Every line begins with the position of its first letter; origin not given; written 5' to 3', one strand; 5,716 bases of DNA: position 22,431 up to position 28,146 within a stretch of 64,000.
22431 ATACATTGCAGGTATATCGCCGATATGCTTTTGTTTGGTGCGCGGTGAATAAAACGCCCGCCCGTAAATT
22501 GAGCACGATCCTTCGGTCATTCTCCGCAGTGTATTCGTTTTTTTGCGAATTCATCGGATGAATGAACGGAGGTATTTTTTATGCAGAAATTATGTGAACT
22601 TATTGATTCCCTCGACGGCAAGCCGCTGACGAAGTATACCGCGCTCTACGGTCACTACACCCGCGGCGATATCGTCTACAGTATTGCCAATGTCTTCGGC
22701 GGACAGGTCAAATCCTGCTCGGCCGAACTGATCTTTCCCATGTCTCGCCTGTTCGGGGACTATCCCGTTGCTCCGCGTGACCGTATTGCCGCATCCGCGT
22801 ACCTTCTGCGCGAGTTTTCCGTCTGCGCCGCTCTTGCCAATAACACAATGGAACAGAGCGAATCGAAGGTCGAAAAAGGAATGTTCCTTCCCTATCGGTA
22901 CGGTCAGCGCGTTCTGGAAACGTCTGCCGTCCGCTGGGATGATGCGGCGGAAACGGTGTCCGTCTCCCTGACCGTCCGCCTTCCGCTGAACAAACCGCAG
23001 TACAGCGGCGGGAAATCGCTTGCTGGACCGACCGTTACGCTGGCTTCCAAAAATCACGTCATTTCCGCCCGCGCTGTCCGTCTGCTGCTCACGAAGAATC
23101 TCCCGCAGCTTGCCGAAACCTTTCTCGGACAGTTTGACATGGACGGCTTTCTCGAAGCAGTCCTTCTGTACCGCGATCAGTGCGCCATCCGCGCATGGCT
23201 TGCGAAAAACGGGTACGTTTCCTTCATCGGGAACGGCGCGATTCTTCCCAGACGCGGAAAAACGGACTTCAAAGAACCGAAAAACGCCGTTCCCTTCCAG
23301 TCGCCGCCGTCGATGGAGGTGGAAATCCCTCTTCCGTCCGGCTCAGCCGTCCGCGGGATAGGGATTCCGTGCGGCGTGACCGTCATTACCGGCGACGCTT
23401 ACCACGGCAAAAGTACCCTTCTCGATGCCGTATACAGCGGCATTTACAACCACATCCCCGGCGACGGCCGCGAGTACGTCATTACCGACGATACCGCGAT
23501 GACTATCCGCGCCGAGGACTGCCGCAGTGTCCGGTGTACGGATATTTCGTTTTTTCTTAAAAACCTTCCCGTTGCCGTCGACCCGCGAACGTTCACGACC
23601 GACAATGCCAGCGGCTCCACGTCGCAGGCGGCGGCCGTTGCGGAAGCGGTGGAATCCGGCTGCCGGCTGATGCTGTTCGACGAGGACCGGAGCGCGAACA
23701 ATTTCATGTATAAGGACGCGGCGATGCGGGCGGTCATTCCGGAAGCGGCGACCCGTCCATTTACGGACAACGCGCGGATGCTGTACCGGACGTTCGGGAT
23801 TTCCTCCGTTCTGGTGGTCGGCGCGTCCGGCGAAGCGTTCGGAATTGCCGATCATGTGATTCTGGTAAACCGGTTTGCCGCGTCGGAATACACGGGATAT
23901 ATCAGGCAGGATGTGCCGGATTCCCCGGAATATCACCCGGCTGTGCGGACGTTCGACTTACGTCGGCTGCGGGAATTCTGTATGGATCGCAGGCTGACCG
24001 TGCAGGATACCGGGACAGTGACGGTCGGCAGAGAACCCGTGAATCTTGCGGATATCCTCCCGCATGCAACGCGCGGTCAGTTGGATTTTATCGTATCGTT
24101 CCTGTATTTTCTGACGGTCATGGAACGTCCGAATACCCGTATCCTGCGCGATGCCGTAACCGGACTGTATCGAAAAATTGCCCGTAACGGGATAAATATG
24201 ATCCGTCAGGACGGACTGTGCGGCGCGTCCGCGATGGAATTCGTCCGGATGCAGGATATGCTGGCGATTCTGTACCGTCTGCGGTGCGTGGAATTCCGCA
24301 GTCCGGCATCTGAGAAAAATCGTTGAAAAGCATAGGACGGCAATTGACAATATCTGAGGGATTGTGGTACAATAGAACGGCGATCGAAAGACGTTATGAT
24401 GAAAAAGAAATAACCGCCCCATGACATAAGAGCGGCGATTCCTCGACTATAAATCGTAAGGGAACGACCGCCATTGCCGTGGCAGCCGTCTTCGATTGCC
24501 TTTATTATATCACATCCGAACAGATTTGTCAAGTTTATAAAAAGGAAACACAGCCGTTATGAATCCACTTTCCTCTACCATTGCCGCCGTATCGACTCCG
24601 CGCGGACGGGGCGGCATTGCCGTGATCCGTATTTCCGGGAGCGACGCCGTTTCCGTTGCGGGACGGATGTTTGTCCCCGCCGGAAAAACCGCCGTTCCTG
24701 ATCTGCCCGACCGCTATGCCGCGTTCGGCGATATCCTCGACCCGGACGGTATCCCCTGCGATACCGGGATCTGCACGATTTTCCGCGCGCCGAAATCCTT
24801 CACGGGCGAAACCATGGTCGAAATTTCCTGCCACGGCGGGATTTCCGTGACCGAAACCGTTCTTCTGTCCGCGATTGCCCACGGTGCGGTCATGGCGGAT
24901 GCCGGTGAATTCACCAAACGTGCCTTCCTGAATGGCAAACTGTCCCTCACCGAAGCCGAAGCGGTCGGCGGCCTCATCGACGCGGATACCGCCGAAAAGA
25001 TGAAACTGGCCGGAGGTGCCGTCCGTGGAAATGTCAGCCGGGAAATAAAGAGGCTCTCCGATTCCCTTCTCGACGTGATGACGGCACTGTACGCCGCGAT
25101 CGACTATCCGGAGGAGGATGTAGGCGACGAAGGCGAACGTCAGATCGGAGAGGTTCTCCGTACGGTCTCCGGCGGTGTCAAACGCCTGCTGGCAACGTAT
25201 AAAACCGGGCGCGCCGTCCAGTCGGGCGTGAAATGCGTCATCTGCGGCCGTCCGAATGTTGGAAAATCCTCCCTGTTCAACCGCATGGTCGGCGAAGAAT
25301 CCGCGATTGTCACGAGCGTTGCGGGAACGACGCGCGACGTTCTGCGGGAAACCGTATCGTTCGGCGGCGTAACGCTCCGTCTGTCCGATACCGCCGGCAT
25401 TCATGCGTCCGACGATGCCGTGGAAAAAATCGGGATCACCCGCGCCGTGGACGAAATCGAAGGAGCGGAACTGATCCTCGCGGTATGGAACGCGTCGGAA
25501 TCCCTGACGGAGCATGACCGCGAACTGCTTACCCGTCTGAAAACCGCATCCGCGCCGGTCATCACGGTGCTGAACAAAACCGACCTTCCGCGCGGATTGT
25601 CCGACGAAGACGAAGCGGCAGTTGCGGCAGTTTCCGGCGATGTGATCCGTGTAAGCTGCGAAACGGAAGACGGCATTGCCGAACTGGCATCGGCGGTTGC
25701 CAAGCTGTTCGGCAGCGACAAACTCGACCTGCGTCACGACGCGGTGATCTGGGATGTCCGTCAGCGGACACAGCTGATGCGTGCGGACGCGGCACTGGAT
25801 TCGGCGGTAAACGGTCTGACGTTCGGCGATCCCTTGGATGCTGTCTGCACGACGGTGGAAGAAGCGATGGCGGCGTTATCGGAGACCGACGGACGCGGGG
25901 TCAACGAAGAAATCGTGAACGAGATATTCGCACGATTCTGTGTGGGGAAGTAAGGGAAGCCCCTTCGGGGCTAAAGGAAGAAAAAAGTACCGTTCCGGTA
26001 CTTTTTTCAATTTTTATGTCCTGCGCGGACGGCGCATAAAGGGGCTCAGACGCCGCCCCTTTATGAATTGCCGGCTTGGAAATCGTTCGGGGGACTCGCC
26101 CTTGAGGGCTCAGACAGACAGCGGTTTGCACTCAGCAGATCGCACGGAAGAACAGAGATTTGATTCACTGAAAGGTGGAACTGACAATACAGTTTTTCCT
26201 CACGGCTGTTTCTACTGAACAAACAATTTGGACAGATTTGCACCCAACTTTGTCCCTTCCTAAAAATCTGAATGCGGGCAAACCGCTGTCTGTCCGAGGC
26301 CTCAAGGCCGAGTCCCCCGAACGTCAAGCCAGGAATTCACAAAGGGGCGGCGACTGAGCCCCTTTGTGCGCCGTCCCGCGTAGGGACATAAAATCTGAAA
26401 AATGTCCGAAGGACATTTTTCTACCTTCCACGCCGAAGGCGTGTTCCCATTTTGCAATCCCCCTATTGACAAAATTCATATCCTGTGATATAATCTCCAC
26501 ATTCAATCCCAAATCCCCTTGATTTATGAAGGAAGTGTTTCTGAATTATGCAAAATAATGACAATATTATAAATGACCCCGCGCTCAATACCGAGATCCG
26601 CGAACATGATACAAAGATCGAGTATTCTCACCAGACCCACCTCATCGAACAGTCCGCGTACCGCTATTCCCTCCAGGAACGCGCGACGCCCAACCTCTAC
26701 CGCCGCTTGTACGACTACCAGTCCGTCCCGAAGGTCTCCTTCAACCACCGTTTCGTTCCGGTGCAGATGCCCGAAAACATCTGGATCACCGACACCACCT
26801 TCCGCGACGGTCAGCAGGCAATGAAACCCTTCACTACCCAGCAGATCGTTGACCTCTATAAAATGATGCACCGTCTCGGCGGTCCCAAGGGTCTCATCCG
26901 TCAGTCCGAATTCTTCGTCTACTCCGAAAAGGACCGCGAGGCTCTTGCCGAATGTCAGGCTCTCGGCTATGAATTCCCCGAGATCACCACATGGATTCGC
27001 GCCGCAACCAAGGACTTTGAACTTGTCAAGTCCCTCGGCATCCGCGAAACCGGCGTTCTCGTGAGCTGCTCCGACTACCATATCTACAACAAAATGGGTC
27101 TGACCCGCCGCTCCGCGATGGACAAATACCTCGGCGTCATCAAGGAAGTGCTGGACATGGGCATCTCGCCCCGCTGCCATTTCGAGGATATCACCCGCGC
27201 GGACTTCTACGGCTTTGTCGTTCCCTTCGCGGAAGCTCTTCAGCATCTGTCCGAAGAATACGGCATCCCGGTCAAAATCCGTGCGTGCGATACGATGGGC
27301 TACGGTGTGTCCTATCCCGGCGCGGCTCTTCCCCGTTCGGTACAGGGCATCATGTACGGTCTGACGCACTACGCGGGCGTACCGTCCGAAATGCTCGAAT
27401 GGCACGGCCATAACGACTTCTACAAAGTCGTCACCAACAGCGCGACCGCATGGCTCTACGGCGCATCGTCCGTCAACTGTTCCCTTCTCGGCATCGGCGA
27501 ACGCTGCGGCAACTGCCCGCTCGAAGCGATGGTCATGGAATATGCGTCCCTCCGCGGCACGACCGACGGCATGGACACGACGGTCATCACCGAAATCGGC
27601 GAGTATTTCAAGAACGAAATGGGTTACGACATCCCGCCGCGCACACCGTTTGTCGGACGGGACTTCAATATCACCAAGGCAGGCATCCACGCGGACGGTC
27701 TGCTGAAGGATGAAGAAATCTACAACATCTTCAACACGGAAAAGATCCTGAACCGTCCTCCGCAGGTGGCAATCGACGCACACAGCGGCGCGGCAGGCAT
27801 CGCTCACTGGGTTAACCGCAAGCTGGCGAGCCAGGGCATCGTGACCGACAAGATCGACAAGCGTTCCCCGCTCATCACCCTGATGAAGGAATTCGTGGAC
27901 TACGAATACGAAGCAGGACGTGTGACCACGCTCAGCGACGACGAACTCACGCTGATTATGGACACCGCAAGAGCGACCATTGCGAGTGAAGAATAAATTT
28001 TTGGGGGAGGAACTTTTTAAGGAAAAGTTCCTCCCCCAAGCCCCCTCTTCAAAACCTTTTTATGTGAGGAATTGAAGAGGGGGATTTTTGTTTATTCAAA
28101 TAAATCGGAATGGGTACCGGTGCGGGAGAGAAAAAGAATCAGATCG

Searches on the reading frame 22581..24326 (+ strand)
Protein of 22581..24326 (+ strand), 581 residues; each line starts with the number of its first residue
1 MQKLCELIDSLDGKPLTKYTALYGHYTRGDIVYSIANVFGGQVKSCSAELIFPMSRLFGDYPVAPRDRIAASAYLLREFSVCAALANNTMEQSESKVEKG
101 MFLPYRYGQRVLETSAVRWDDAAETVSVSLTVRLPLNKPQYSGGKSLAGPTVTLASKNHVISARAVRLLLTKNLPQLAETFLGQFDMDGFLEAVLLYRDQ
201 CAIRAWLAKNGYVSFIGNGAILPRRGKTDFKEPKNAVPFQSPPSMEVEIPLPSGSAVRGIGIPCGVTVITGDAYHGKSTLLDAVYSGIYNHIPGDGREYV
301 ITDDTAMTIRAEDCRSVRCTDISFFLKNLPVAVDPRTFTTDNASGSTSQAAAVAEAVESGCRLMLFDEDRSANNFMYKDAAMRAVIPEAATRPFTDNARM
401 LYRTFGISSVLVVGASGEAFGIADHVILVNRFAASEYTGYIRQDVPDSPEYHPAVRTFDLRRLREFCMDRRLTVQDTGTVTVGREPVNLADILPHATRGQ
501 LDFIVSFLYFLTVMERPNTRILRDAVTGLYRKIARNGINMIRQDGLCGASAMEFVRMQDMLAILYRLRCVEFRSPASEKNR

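Call 79: search_protein_families(library=pfam, proteins=[window:22581-24326:+], max_evalue=1e-8)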
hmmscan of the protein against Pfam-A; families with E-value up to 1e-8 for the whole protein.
window:22581-24326:+ (581 aa): 1 family
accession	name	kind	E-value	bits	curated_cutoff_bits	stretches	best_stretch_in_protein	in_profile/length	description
PF09818.15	ABC_ATPase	-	1e-93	313.9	23.2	1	191-443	6-260/283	P-loop domain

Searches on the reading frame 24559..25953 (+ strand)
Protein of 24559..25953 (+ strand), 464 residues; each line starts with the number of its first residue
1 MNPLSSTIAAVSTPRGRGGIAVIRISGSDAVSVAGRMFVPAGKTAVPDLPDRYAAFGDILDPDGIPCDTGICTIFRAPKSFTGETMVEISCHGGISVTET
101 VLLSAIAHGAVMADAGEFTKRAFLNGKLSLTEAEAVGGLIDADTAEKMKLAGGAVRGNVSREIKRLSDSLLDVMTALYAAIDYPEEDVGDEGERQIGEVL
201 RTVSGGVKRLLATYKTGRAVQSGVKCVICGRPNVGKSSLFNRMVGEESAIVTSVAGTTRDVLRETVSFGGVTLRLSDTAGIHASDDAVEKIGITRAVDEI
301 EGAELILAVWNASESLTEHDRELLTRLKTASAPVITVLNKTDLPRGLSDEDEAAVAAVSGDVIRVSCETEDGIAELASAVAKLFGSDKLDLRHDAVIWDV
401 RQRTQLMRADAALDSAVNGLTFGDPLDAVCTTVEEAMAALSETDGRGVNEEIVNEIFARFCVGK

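Call 22: search_protein_families(library=pfam, proteins=[window:24559-25953:+])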
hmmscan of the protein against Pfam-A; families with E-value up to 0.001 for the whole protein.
window:24559-25953:+ (464 aa): 7 families
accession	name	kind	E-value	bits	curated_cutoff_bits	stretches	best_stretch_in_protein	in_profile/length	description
PF12631.12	MnmE_helical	-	3.2e-43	148.8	40.1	1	130-461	1-211/211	MnmE helical domain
PF10396.14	TrmE_N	-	1.1e-37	129.3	29.8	1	7-127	1-117/117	GTP-binding protein TrmE N-terminus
PF01926.29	MMR_HSR1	-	1.4e-25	90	21.9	1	226-340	2-113/113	50S ribosome-binding GTPase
PF02421.24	FeoB_N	-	4.4e-12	46.2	27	1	225-379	2-155/156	Ferrous iron transport protein B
PF03193.22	RsgA_GTPase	-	1.4e-06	28.7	30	0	224-256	107-139/174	RsgA GTPase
PF00009.33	GTP_EFTU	-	0.00012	22.2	26.5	0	302-383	92-185/188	Elongation factor Tu GTP binding domain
PF00350.29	Dynamin_N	-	0.00019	22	27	0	227-260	2-34/168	Dynamin family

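Call 89: find_encoding_contigs(protein=window:24559-25953:+, flank=10000, max_places=10)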
Protein window:24559-25953:+ (464 aa): 18 contigs read that carry it; 10 places shown.
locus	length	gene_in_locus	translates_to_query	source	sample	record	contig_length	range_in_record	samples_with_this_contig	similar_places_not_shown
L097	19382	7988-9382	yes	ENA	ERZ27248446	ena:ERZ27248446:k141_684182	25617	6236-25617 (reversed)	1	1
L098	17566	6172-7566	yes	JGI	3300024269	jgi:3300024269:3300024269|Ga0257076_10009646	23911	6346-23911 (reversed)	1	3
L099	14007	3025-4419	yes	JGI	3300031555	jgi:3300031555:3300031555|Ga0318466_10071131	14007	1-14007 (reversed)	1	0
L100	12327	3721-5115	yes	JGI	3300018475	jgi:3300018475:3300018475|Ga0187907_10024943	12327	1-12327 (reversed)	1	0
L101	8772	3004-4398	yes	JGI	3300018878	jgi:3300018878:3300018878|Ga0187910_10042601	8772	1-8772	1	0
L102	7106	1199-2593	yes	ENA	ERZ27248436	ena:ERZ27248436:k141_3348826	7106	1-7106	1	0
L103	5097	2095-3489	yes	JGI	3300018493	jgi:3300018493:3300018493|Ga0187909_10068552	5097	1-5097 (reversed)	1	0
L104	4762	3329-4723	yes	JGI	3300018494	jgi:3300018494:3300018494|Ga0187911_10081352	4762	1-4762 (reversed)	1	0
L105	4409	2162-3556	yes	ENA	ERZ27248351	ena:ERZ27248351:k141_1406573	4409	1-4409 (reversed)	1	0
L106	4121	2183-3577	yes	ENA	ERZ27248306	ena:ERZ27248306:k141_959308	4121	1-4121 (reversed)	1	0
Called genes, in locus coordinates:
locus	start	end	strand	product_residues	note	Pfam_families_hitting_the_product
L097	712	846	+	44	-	PF00468:Ribosomal_L34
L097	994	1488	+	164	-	PF00825:Ribonuclease_P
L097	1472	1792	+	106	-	PF01809:YidD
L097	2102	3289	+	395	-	PF02096:60KD_IMP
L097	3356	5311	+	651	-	PF14804:Jag_N, PF13083:KH_KhpA-B, PF01424:R3H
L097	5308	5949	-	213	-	-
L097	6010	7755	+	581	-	PF20446:ABC_N (weak), PF09818:ABC_ATPase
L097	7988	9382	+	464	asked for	PF10396:TrmE_N, PF12631:MnmE_helical, PF03193:RsgA_GTPase (faint), PF01926:MMR_HSR1, PF02421:FeoB_N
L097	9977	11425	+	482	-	PF00682:HMGL-like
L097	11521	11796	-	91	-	PF15738:YafQ_toxin, PF05016:ParE_toxin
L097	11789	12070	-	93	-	PF04221:RelB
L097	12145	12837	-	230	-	PF04973:NMN_transporter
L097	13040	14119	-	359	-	PF01408:GFO_IDH_MocA, PF22725:GFO_IDH_MocA_C3, PF02894:GFO_IDH_MocA_C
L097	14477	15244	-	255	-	PF00884:Sulfatase (faint), PF01663:Phosphodiest, PF01676:Metalloenzyme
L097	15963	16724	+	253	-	PF01381:HTH_3, PF12844:HTH_19, PF13560:HTH_31, PF03704:BTAD (faint)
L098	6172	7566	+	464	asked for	PF10396:TrmE_N, PF12631:MnmE_helical, PF03193:RsgA_GTPase (faint), PF01926:MMR_HSR1, PF02421:FeoB_N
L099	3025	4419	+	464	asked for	PF10396:TrmE_N, PF12631:MnmE_helical, PF03193:RsgA_GTPase (faint), PF01926:MMR_HSR1, PF02421:FeoB_N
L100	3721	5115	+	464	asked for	PF10396:TrmE_N, PF12631:MnmE_helical, PF03193:RsgA_GTPase (faint), PF01926:MMR_HSR1, PF02421:FeoB_N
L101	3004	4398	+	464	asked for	PF10396:TrmE_N, PF12631:MnmE_helical, PF03193:RsgA_GTPase (faint), PF01926:MMR_HSR1, PF02421:FeoB_N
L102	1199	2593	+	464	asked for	PF10396:TrmE_N, PF12631:MnmE_helical, PF03193:RsgA_GTPase (faint), PF01926:MMR_HSR1, PF02421:FeoB_N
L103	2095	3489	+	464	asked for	PF10396:TrmE_N, PF12631:MnmE_helical, PF03193:RsgA_GTPase (faint), PF01926:MMR_HSR1, PF02421:FeoB_N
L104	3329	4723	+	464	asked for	PF10396:TrmE_N, PF12631:MnmE_helical, PF03193:RsgA_GTPase (faint), PF01926:MMR_HSR1, PF02421:FeoB_N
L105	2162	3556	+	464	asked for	PF10396:TrmE_N, PF12631:MnmE_helical, PF03193:RsgA_GTPase (faint), PF01926:MMR_HSR1, PF02421:FeoB_N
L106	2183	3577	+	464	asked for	PF10396:TrmE_N, PF12631:MnmE_helical, PF03193:RsgA_GTPase (faint), PF01926:MMR_HSR1, PF02421:FeoB_N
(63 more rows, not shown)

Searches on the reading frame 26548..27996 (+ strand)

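Call 22: search_protein_families(library=pfam, proteins=[window:26548-27996:+])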
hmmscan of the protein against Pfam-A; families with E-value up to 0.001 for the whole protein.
window:26548-27996:+ (482 aa): 2 families
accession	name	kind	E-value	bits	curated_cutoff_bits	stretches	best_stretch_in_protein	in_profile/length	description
PF00682.25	HMGL-like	-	2.4e-30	106.2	29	1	78-351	2-257/260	HMGL-like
PF22617.1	HCS_D2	-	0.00021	22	27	0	377-423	10-56/82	Homocitrate synthase post-HMGL domain-like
